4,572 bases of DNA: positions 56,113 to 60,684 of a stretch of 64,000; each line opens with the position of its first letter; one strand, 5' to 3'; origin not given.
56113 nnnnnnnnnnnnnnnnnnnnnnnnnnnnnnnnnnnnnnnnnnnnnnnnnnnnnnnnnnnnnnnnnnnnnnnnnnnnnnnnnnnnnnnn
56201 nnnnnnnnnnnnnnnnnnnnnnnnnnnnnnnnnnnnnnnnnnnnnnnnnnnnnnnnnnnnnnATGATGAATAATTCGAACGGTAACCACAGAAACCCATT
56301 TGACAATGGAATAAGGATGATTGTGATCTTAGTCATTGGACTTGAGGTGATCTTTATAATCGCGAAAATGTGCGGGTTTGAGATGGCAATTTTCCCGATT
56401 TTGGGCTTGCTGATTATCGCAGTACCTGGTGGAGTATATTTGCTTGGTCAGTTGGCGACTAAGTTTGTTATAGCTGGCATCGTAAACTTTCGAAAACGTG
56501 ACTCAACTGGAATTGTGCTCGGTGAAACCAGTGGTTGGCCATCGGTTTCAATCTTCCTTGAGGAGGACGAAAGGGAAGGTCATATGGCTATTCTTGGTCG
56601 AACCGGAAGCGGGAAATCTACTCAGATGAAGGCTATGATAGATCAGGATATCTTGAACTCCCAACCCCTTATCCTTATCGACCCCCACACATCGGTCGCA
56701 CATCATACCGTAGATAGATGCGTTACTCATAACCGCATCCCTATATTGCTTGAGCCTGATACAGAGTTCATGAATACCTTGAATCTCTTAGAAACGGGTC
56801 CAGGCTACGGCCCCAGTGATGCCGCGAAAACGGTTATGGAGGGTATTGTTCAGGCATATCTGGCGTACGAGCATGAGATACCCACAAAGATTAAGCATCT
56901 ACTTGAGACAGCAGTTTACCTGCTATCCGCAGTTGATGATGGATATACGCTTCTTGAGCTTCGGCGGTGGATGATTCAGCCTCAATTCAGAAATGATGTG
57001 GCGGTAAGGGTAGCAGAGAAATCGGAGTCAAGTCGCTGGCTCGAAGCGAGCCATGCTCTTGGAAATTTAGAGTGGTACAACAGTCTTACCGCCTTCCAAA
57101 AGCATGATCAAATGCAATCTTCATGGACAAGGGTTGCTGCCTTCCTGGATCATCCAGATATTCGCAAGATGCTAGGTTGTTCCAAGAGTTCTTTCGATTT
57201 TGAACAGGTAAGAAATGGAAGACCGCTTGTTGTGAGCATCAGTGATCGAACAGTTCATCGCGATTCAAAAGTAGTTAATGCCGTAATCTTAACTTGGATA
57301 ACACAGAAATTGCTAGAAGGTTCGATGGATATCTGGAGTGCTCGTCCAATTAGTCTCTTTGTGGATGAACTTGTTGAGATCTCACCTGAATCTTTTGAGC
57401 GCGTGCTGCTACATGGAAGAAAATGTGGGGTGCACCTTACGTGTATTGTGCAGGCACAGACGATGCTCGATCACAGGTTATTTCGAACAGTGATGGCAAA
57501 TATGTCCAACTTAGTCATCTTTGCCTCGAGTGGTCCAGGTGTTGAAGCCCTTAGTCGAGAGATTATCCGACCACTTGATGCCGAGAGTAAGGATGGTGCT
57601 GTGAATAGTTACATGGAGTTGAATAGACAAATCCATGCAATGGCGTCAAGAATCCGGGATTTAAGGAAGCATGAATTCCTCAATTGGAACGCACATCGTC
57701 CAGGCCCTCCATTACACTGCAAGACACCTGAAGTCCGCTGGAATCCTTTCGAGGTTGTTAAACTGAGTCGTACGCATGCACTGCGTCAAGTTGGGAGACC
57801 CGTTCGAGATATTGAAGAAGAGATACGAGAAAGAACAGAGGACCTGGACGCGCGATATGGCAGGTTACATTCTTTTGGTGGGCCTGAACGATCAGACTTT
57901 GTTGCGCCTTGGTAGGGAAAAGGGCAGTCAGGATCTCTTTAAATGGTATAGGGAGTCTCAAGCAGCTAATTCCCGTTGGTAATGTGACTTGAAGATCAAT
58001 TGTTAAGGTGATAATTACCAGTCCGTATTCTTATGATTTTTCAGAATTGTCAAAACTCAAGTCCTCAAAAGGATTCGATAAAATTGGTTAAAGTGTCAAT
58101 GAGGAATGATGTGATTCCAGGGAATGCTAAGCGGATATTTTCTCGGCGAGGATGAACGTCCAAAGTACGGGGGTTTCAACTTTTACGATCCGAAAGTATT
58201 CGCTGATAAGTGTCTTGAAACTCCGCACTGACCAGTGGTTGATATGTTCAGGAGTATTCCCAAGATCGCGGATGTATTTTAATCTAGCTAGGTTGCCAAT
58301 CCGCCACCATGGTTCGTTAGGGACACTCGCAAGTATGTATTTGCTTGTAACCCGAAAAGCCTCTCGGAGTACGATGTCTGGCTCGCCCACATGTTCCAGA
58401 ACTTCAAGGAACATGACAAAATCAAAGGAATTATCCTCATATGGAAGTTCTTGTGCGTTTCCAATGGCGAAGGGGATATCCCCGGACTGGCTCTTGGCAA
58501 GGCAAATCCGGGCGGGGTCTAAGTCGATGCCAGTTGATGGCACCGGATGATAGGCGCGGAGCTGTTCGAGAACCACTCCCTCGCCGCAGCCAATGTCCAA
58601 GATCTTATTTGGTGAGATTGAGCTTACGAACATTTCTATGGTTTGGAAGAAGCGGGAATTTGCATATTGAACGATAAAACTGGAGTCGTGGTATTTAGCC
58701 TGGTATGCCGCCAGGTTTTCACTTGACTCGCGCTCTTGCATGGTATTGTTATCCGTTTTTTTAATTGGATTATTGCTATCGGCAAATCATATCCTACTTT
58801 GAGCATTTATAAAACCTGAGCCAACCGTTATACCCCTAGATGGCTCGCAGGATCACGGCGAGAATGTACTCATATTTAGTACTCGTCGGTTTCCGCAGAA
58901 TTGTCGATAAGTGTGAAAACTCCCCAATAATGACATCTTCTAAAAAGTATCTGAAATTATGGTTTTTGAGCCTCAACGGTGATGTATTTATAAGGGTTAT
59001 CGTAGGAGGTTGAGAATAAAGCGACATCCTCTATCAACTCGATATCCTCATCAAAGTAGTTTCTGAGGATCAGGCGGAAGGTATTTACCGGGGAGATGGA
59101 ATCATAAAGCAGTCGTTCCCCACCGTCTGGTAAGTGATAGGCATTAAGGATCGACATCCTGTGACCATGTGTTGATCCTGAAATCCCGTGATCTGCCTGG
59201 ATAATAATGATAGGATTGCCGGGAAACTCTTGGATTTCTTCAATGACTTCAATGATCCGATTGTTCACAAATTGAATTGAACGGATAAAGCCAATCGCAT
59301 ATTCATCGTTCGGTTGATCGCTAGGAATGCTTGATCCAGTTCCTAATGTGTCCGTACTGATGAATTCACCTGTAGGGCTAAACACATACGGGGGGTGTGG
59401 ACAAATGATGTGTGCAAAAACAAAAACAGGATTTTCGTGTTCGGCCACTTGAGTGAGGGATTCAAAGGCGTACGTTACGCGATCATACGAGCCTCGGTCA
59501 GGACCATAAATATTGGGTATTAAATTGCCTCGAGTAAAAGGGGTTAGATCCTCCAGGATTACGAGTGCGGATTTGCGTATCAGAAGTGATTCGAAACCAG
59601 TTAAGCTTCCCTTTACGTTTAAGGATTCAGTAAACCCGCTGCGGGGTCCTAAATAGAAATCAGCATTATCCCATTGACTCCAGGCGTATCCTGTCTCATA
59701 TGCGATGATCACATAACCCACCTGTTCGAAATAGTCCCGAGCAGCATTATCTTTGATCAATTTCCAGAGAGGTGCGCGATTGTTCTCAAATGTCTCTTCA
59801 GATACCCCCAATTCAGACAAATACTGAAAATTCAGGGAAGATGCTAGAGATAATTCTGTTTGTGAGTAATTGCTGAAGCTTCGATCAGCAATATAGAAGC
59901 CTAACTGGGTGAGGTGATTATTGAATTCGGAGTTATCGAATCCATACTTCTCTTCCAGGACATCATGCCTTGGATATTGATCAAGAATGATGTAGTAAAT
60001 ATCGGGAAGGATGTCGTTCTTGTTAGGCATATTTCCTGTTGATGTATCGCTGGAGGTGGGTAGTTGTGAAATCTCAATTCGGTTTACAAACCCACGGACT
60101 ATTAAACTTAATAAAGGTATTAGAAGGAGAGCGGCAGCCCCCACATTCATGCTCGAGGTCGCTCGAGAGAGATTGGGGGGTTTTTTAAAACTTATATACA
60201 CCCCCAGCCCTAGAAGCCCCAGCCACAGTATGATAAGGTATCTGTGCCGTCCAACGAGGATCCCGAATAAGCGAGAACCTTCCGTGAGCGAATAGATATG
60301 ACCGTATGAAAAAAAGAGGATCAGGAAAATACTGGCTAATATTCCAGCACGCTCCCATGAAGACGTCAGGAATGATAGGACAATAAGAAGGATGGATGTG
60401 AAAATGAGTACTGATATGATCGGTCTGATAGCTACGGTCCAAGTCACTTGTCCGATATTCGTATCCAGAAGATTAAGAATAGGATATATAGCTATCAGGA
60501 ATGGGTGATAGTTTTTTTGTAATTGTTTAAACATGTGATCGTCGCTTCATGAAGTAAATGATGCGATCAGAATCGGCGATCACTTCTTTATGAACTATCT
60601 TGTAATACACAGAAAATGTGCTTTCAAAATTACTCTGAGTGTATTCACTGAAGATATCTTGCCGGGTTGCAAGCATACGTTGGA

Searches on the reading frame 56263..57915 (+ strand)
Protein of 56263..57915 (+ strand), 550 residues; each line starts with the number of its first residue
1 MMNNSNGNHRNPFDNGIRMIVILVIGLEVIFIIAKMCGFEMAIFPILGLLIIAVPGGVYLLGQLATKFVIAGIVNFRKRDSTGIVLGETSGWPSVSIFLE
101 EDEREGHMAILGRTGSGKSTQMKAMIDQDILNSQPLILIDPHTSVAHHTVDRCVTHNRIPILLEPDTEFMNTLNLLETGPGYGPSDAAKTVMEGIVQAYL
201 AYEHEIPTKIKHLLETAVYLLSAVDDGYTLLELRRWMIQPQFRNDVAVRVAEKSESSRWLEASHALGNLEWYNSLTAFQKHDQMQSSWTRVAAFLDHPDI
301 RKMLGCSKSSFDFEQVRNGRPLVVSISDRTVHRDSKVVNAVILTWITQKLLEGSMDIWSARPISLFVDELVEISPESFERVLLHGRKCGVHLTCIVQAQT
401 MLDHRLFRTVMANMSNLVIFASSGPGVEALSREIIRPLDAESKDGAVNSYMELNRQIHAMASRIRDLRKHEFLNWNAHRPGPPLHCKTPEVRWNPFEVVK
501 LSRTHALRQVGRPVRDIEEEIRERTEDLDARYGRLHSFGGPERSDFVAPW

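Call 9: search_protein_families(library=pfam, proteins=[window:56263-57915:+], max_evalue=0.01)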
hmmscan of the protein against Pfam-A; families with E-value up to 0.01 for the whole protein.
window:56263-57915:+ (550 aa): 6 families
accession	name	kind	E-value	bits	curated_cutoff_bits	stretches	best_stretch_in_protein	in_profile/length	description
PF01935.23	DUF87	-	4e-08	34.1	23.2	1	105-142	23-61/220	Helicase HerA, central domain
PF01580.24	FtsK_SpoIIIE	-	1.4e-05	25.1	24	1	98-142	32-80/221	FtsK/SpoIIIE family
PF10412.15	TrwB_AAD_bind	-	0.00085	18.7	20.5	0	99-140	9-50/387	Type IV secretion-system coupling protein DNA-binding domain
PF12696.13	TraG-D_C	-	0.00093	19.6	22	1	362-422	1-66/126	TraM recognition site of TraD and TraG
PF12846.13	AAA_10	-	0.0053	16.3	27.5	1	103-144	19-60/362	AAA-like domain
PF13401.12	AAA_22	-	0.0093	16.7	27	0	104-129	4-29/130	AAA domain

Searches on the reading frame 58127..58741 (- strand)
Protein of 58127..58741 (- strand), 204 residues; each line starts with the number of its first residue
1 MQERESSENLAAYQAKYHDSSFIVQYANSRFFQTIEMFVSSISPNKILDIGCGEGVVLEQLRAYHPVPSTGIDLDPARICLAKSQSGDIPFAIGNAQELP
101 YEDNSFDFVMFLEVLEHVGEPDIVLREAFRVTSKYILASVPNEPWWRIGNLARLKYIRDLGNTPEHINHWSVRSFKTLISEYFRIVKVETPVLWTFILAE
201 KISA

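Call 9: search_protein_families(library=pfam, proteins=[window:58127-58741:-], max_evalue=0.01)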
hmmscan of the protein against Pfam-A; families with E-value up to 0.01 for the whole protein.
window:58127-58741:- (204 aa): 7 families
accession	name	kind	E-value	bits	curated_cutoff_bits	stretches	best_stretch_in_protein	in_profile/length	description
PF08241.18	Methyltransf_11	-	6.5e-19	68.8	21.2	1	48-133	1-88/95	Methyltransferase domain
PF13489.12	Methyltransf_23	-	3.3e-17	63.1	27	1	41-181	20-156/164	Methyltransferase domain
PF13649.12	Methyltransf_25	-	3.2e-16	60.2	27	1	47-132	1-93/97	Methyltransferase domain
PF13847.12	Methyltransf_31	-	1.6e-14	54.3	27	1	45-134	5-103/145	Methyltransferase domain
PF07021.18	MetW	-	2.6e-14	53.7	21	1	45-148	15-117/193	Methionine biosynthesis protein MetW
PF08242.18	Methyltransf_12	-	5.8e-10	40.2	30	1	48-131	1-91/98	Methyltransferase domain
PF01209.24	Ubie_methyltran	-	1.2e-05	25.2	20.1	1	35-132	39-143/233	ubiE/COQ5 methyltransferase family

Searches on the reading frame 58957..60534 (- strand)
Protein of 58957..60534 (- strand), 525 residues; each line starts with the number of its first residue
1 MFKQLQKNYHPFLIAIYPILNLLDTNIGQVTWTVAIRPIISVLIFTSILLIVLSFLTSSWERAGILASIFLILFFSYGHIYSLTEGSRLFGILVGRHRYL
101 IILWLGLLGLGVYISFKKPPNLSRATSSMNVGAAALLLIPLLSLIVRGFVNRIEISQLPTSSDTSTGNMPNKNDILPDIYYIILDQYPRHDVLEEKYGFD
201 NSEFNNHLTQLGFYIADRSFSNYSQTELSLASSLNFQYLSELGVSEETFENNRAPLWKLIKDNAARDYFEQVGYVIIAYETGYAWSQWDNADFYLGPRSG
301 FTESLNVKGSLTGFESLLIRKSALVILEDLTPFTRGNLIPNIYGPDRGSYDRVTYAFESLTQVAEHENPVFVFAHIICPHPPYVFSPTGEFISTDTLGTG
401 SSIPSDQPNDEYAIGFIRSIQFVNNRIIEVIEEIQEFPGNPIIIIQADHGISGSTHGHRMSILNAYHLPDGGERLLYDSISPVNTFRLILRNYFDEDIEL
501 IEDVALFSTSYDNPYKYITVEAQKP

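Call 9: search_protein_families(library=pfam, proteins=[window:58957-60534:-], max_evalue=0.01)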
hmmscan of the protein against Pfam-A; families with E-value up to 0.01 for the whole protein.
window:58957-60534:- (525 aa): 1 family
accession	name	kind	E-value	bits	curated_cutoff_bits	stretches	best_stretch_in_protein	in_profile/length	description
PF00884.28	Sulfatase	-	0.00039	20.3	25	1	178-460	2-252/301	Sulfatase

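Call 93: search_solved_structures(query=window:58957-60534:-, max_evalue=1)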
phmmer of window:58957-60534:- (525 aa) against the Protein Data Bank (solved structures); distinct sequences matched with E-value up to 1: 0.
